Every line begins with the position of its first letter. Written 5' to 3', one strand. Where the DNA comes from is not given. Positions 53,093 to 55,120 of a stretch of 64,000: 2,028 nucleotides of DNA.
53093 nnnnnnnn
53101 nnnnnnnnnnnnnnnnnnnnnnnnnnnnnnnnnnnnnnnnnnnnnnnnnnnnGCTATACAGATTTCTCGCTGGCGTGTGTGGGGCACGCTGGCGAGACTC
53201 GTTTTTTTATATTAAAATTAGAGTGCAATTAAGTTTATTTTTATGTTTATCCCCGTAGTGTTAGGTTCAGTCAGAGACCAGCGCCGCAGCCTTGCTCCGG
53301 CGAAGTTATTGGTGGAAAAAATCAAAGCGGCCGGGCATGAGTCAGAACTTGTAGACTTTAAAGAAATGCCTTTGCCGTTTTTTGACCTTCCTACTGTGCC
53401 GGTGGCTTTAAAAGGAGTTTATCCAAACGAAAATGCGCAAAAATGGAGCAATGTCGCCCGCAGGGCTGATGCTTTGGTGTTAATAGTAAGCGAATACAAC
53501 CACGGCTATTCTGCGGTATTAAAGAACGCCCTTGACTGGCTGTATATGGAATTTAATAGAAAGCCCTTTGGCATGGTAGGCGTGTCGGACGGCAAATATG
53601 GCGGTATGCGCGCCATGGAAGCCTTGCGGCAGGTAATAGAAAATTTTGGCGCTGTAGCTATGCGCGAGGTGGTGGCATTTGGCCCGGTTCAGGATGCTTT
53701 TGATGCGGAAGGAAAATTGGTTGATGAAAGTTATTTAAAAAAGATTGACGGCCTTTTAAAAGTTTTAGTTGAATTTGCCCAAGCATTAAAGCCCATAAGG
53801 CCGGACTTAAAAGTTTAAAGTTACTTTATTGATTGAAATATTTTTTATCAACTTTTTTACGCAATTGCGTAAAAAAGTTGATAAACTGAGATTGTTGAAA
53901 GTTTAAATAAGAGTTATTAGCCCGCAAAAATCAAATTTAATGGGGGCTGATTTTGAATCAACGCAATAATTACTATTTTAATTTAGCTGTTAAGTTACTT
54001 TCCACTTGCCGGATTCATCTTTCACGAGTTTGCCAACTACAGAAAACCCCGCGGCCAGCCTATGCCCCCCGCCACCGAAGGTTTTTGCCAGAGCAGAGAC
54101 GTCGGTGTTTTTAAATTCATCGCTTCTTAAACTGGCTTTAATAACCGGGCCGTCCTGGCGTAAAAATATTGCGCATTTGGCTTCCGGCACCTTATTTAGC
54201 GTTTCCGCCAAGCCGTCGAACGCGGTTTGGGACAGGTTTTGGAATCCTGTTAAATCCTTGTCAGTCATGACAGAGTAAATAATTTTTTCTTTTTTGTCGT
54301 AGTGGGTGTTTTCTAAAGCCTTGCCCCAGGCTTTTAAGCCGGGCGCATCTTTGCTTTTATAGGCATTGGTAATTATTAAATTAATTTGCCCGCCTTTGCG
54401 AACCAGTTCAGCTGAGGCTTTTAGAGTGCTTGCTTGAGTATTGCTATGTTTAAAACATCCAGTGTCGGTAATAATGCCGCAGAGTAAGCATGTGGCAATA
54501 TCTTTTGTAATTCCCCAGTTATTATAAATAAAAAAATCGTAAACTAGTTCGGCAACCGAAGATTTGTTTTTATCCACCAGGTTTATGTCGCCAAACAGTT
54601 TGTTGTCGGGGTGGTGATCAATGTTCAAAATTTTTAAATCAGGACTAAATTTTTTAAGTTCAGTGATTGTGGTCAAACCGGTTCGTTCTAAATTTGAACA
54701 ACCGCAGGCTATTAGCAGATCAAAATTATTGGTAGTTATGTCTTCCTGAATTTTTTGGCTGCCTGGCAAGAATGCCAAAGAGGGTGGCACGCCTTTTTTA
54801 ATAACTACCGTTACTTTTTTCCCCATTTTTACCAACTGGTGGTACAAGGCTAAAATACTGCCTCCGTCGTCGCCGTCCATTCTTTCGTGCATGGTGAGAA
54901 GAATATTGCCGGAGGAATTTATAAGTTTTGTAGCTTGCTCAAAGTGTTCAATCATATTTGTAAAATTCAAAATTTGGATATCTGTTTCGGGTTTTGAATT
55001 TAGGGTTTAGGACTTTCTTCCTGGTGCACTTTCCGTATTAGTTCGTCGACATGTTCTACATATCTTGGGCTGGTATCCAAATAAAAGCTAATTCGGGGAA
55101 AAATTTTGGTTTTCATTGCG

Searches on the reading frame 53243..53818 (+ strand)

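Call 4: search_protein_families(library=pfam, proteins=[window:53243-53818:+], max_evalue=1)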
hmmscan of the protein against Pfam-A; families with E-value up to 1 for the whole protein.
window:53243-53818:+ (191 aa): 4 families
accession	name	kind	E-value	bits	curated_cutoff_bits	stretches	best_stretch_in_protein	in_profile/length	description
PF03358.20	FMN_red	-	2.3e-32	112.1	24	1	3-147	3-148/152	NADPH-dependent FMN reductase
PF02525.22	Flavodoxin_2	-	1.3e-06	28.7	27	1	5-100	5-103/198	Flavodoxin-like fold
PF07002.22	Copine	-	0.073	13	27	1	111-154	142-185/218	Copine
PF04230.19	PS_pyruv_trans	-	0.25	11.6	25.3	1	22-142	10-130/280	Polysaccharide pyruvyl transferase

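Call 5: search_protein_families(library=ncbifam, proteins=[window:53243-53818:+], max_evalue=1)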
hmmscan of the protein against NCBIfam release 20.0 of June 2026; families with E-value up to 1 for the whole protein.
window:53243-53818:+ (191 aa): 2 families
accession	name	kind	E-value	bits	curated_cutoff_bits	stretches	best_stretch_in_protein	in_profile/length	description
NF002370.0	PRK01355.1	subfamily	0.0026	17.3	143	1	56-100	59-103/199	FMN-dependent NADH-azoreductase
TIGR03567.1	FMN_reduc_SsuE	equivalog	0.081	12.8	164.05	1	7-101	6-92/171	NADPH-dependent FMN reductase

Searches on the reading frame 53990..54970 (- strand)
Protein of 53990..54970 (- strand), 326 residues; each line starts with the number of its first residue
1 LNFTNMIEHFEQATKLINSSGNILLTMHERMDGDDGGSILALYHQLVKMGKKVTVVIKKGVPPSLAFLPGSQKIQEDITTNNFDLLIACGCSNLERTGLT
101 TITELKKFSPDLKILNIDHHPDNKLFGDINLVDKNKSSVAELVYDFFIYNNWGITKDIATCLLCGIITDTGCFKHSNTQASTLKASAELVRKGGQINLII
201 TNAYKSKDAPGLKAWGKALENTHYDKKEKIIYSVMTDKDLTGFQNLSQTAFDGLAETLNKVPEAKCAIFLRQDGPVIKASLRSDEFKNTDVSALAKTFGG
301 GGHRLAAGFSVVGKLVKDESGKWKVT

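Call 22: search_protein_families(library=pfam, proteins=[window:53990-54970:-], max_evalue=0.001)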
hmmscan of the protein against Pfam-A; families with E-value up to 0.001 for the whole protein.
window:53990-54970:- (326 aa): 2 families
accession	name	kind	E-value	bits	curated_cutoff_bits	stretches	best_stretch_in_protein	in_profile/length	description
PF01368.27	DHH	-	1.3e-14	55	28.1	1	22-166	1-125/125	DHH family, N-terminal domain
PF02272.25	DHHA1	-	1.6e-06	28.9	25.9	1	230-312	4-84/102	DHHA1 domain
